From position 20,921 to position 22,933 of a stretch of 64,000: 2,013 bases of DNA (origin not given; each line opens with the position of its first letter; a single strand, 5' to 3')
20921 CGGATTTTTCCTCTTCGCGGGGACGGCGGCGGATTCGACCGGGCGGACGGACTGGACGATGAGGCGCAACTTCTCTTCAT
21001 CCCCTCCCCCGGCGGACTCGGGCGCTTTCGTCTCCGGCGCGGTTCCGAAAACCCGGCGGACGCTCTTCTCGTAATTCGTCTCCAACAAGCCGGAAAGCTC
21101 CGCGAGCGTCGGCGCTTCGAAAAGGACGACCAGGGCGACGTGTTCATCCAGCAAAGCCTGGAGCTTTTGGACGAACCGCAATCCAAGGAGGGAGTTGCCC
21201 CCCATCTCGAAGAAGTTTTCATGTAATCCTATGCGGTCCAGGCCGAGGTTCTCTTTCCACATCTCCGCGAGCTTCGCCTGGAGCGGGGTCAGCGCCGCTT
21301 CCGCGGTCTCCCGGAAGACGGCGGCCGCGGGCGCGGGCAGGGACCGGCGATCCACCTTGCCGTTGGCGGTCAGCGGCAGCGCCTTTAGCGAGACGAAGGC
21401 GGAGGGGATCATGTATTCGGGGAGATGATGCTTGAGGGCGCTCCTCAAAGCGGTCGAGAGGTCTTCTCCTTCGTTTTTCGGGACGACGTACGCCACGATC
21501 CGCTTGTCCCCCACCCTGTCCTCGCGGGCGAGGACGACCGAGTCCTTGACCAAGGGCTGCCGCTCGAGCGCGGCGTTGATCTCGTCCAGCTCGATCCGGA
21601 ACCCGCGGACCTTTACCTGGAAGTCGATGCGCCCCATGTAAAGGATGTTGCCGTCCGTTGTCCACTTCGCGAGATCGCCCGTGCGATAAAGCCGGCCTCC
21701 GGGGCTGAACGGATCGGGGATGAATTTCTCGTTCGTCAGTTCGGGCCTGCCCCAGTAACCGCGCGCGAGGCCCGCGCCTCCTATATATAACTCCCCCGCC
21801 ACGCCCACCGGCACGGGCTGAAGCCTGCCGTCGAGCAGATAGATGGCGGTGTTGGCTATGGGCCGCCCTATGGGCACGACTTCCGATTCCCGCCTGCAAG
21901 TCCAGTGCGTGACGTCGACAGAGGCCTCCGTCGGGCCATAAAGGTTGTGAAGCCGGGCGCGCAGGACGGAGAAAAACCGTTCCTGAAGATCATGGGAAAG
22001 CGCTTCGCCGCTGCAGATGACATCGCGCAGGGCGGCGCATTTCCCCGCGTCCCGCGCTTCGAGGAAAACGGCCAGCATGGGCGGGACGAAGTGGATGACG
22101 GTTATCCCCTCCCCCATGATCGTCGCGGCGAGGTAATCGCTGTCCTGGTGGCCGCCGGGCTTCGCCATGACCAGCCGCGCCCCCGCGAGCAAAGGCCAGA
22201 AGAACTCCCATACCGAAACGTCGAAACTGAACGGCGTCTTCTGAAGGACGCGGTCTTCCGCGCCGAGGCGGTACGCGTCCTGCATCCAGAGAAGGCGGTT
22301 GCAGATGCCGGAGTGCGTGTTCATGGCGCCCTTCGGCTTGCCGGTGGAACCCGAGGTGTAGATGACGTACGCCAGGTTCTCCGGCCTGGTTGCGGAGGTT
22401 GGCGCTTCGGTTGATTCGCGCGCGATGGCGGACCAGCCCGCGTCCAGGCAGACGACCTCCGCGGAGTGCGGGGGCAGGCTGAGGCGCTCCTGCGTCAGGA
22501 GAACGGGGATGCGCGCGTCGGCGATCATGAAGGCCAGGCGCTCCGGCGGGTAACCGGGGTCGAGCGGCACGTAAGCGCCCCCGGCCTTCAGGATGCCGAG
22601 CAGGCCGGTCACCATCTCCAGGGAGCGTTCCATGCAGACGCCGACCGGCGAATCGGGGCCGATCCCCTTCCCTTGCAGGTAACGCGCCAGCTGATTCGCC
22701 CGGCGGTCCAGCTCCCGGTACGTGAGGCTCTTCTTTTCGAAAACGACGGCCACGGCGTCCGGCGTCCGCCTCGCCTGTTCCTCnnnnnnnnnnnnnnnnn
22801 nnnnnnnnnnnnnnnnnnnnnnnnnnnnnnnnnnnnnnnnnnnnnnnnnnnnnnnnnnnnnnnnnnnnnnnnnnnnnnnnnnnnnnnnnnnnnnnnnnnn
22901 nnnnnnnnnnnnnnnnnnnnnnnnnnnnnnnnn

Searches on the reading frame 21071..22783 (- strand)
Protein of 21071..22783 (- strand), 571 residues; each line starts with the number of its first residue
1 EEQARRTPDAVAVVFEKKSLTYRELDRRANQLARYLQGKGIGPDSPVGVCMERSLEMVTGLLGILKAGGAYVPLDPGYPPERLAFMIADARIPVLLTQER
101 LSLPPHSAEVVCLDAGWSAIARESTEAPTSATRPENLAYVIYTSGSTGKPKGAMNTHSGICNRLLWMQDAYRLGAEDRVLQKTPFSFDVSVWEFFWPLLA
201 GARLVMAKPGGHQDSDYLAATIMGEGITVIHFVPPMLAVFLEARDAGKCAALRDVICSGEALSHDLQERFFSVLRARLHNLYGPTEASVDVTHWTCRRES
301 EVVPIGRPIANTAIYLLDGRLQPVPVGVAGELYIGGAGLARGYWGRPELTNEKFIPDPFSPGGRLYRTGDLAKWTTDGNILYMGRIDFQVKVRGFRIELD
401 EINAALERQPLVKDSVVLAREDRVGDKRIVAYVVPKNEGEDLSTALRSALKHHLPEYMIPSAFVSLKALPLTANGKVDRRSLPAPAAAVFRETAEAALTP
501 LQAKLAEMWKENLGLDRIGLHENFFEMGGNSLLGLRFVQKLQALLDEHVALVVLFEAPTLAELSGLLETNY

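Call 22: search_solved_structures(query=window:21071-22783:-, max_evalue=1e-40, show_alignments=3)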
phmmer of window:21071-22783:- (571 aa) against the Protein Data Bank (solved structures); distinct sequences matched with E-value up to 1e-40: 77 (the best 60 are shown).
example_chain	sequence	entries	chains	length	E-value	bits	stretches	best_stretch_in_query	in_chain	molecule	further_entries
9be3_A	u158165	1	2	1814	2.9e-264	881.2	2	2-564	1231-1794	Linear gramicidin synthase subunit A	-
9meh_A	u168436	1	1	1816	2.9e-264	881.2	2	2-564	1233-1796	Linear gramicidin synthase subunit A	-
6mfz_A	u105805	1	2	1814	2.9e-264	881.2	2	2-564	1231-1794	Linear gramicidin synthase subunit A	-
9be4_A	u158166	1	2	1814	1.2e-263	879.2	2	2-564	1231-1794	Linear gramicidin synthase subunit A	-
6mfy_A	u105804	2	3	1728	5.1e-247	824.2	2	2-489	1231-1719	Linear gramicidin synthase subunit A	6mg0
8xjz_C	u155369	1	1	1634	1e-182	612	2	10-511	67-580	Peptide synthetase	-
6p1j_A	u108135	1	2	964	5.4e-175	586.5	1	1-482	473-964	Txo2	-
6oyf_A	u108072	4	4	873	1e-145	489.8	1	1-394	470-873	Txo1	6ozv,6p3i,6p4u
9bfd_B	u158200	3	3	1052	2.2e-140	472.2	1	2-568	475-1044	Tyrocidine synthase 2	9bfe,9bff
5u89_A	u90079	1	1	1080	6e-138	464.2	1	1-567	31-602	Amino acid adenylation domain protein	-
8jbr_A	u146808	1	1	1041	6.8e-138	464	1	1-566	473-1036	McyA protein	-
8hlk_A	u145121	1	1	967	2.5e-136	458.8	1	1-486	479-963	Microcystin synthetase B (Fragment)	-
6ea3_B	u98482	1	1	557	1.2e-135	456.6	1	6-485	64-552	adenylation domain of Fuscachelin synthetase component H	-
9bfd_A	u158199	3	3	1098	1.1e-132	446.8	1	1-544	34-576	Tyrocidine synthase 1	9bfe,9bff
5ja1_A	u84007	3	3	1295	1.9e-132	446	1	2-568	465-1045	Enterobactin synthase component F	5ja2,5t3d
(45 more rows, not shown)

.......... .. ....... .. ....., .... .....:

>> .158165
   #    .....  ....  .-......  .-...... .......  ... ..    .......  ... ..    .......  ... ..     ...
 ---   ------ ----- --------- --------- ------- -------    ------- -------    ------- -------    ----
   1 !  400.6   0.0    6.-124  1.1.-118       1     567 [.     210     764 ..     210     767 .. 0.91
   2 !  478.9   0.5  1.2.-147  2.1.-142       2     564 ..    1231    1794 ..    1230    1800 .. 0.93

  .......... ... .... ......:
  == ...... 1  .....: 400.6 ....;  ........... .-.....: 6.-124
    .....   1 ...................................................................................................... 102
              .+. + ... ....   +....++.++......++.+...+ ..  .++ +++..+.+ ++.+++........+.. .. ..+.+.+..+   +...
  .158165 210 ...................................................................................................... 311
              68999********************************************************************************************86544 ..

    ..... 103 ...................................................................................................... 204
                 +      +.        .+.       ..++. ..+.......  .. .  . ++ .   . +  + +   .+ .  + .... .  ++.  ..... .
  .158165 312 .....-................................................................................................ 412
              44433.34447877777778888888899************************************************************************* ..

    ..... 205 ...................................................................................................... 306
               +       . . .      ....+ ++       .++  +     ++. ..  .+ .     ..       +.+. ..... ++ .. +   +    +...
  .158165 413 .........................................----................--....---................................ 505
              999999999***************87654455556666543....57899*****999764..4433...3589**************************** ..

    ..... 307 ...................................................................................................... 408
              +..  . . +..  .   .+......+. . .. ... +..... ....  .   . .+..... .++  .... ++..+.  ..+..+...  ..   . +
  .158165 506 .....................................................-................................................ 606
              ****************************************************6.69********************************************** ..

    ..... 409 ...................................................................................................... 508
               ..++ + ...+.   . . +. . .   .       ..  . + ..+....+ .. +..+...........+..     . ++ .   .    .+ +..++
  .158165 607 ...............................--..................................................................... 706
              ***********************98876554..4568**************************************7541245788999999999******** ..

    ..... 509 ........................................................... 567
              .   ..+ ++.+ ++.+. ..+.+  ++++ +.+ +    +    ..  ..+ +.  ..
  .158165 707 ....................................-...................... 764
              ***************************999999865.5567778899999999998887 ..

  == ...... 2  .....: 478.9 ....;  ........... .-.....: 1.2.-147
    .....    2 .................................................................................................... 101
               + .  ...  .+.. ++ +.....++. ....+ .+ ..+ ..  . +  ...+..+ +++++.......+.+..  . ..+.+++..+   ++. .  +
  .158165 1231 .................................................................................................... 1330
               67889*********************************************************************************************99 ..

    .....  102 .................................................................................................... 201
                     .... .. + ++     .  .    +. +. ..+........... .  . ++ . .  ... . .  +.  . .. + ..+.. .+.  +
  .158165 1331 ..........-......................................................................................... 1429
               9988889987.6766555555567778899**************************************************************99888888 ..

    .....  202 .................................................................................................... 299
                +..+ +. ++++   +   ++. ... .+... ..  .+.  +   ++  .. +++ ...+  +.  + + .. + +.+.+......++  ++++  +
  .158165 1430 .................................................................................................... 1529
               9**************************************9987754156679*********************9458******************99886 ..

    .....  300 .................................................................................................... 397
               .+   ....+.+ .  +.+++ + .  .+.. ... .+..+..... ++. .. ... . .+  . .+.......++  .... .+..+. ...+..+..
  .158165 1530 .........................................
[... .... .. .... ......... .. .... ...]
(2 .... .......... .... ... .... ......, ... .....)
